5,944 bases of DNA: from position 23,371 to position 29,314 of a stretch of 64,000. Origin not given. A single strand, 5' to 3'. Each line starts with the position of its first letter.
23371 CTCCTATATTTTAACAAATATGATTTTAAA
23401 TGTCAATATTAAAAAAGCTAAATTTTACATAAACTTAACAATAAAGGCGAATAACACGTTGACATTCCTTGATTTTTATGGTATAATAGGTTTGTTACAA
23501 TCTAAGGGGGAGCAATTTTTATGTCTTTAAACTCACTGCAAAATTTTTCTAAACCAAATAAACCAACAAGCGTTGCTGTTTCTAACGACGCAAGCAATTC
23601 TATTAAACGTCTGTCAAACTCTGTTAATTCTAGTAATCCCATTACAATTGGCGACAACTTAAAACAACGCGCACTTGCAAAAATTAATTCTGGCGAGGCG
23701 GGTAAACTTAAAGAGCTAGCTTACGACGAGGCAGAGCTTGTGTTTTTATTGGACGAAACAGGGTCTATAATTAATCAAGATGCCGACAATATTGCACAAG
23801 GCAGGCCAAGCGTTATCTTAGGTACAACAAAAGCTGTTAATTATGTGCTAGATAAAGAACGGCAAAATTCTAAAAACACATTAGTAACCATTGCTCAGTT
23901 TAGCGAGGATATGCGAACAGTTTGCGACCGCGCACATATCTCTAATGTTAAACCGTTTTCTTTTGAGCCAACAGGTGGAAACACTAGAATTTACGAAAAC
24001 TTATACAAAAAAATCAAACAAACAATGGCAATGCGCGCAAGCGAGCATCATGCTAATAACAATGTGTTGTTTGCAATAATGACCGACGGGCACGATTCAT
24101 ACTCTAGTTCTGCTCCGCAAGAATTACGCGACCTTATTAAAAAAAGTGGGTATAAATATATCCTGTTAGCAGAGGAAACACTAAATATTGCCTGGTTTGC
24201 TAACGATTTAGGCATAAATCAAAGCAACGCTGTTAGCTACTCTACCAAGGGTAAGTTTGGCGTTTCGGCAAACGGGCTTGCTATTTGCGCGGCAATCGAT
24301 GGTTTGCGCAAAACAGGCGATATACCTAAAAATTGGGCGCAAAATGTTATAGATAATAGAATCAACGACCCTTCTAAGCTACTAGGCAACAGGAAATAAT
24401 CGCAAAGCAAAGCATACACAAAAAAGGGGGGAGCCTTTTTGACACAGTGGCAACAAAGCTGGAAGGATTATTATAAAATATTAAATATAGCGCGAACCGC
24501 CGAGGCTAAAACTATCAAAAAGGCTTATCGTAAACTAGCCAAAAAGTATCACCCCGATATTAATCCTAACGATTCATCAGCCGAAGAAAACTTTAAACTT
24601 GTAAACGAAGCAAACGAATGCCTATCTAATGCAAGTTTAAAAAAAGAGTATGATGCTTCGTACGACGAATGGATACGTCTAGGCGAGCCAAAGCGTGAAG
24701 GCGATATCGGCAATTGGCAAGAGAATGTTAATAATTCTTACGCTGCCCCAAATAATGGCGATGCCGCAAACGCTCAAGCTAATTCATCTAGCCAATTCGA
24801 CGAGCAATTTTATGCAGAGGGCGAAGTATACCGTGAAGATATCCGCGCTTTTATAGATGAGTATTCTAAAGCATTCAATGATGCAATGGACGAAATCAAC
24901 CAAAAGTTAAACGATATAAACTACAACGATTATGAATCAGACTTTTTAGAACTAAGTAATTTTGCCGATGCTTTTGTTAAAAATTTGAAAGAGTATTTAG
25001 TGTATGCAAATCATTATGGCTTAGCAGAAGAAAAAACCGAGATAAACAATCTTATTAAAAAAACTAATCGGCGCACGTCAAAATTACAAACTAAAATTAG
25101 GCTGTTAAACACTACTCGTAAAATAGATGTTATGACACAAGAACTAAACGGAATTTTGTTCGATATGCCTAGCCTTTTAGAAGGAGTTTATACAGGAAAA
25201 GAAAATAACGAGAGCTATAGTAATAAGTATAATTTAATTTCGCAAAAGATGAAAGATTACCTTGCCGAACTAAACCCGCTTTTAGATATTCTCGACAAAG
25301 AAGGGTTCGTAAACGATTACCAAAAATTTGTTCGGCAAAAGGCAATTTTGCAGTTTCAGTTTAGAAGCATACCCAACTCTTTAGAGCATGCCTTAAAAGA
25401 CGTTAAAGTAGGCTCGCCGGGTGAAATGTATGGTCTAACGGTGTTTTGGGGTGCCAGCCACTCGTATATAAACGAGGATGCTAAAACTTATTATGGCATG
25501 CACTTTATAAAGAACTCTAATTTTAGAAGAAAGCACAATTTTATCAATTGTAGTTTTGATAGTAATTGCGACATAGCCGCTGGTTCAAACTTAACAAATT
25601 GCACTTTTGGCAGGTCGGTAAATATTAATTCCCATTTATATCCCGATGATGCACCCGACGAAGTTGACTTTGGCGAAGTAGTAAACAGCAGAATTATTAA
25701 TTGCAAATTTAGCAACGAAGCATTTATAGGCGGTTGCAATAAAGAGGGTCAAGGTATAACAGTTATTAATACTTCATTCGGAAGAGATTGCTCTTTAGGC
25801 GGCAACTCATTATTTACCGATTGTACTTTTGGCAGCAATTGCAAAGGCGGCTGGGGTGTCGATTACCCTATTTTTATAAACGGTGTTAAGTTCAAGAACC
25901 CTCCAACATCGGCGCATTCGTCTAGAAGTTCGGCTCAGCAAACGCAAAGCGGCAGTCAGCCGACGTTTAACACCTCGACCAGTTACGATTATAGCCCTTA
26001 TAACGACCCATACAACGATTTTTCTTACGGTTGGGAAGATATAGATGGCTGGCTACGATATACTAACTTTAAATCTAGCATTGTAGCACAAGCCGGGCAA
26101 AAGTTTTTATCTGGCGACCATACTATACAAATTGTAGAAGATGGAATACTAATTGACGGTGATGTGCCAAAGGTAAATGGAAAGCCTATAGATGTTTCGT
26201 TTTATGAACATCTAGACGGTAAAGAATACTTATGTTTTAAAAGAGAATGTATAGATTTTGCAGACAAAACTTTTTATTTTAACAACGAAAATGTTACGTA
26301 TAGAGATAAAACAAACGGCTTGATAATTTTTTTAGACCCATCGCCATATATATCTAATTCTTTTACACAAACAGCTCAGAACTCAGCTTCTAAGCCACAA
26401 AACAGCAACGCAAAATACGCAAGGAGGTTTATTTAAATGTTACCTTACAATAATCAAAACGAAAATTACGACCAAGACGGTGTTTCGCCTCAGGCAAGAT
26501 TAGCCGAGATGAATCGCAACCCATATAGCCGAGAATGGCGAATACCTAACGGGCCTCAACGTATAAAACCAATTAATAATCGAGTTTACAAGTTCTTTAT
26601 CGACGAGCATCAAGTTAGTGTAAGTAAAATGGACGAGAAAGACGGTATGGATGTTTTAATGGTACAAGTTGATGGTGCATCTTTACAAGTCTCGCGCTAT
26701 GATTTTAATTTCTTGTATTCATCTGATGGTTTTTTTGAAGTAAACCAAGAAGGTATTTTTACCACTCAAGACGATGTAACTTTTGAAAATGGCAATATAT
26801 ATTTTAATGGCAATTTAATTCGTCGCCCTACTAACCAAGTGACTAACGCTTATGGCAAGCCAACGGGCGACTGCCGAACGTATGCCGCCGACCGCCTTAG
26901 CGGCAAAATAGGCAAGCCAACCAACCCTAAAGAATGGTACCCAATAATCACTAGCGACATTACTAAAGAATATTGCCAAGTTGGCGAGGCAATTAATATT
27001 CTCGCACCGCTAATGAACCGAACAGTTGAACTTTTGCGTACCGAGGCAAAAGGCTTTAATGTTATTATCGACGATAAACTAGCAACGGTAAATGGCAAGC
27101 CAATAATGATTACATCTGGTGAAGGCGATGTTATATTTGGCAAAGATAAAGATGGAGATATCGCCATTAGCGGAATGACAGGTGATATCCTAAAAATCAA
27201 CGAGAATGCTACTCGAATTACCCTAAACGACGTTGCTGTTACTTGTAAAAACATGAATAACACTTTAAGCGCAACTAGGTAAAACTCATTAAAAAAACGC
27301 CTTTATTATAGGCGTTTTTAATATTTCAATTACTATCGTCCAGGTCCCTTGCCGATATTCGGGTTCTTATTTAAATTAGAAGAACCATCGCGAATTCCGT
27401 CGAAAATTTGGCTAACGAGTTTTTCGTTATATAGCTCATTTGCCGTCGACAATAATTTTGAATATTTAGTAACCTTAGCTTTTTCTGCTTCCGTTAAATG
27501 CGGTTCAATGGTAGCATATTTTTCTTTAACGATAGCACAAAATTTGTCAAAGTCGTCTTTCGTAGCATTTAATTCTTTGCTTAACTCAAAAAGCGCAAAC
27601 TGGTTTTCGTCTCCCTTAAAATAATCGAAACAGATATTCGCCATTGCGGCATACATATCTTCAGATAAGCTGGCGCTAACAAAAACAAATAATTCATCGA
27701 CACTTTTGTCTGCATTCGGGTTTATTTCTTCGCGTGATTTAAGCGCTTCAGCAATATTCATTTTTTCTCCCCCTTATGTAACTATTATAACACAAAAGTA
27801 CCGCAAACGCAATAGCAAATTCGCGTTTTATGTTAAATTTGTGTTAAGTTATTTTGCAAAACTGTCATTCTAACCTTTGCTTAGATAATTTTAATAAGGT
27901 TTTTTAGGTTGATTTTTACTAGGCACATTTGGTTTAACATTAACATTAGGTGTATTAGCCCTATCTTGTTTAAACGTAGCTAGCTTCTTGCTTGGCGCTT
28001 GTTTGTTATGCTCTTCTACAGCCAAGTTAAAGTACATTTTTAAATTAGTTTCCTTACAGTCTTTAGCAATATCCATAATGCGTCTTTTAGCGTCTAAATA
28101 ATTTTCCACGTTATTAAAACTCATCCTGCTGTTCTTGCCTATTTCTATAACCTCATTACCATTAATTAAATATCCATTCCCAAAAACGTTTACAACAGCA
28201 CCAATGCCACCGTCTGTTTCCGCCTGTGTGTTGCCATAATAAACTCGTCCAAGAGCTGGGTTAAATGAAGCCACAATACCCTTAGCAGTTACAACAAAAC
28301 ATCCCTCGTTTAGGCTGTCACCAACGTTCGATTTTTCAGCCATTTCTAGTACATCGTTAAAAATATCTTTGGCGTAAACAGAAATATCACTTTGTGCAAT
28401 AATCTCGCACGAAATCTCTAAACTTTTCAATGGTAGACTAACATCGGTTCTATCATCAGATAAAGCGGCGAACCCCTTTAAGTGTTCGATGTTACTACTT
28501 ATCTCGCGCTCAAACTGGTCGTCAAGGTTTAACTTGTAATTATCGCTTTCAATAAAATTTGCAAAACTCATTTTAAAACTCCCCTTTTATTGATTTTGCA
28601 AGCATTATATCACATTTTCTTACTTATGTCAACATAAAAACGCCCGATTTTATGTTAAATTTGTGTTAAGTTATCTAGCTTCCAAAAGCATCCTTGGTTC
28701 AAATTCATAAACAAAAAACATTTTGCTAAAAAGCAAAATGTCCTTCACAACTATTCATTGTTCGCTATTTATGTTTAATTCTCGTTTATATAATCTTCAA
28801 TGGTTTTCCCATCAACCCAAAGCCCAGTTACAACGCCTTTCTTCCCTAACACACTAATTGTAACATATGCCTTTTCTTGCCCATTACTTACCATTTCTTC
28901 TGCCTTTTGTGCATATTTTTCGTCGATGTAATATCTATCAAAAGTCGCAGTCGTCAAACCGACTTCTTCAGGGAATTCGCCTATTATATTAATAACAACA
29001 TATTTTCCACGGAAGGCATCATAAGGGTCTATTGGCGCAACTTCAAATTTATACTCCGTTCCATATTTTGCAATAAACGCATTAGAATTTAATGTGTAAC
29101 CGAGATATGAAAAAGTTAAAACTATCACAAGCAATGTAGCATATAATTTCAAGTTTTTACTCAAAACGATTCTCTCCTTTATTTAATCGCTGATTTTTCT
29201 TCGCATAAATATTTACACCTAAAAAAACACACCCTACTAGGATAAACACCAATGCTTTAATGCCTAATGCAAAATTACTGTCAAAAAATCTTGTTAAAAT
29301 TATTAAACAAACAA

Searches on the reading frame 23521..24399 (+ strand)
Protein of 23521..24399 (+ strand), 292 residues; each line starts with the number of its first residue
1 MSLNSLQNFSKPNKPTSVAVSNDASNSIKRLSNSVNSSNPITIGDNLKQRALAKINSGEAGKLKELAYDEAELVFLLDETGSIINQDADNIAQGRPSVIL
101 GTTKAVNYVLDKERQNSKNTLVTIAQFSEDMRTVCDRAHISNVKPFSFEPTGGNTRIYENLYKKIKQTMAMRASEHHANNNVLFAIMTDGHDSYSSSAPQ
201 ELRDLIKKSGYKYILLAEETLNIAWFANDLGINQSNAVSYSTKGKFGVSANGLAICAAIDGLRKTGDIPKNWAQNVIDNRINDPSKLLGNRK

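Call 65: search_protein_families(library=pfam, proteins=[window:23521-24399:+], max_evalue=0.001)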
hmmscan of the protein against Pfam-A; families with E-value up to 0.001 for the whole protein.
window:23521-24399:+ (292 aa): 1 family
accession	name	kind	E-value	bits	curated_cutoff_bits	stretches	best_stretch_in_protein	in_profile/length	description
PF00092.34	VWA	-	2.4e-05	25.1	23.8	1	73-215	2-136/174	von Willebrand factor type A domain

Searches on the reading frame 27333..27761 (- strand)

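Call 65: search_protein_families(library=pfam, proteins=[window:27333-27761:-], max_evalue=0.001)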
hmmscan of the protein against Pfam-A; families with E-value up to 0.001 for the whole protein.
window:27333-27761:- (142 aa): 1 family
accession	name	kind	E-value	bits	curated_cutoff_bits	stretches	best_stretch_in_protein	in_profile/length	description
PF20203.3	DUF6565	-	0.00099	19.8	24.5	0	74-132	20-79/86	Domain of unknown function (DUF6565)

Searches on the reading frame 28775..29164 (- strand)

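Call 65: search_protein_families(library=pfam, proteins=[window:28775-29164:-], max_evalue=0.001)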
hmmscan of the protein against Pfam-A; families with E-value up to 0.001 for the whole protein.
window:28775-29164:- (129 aa): 1 family
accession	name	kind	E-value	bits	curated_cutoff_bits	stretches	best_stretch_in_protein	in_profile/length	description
PF14345.11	GDYXXLXY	-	1.7e-11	44.5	27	1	21-61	5-46/153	GDYXXLXY protein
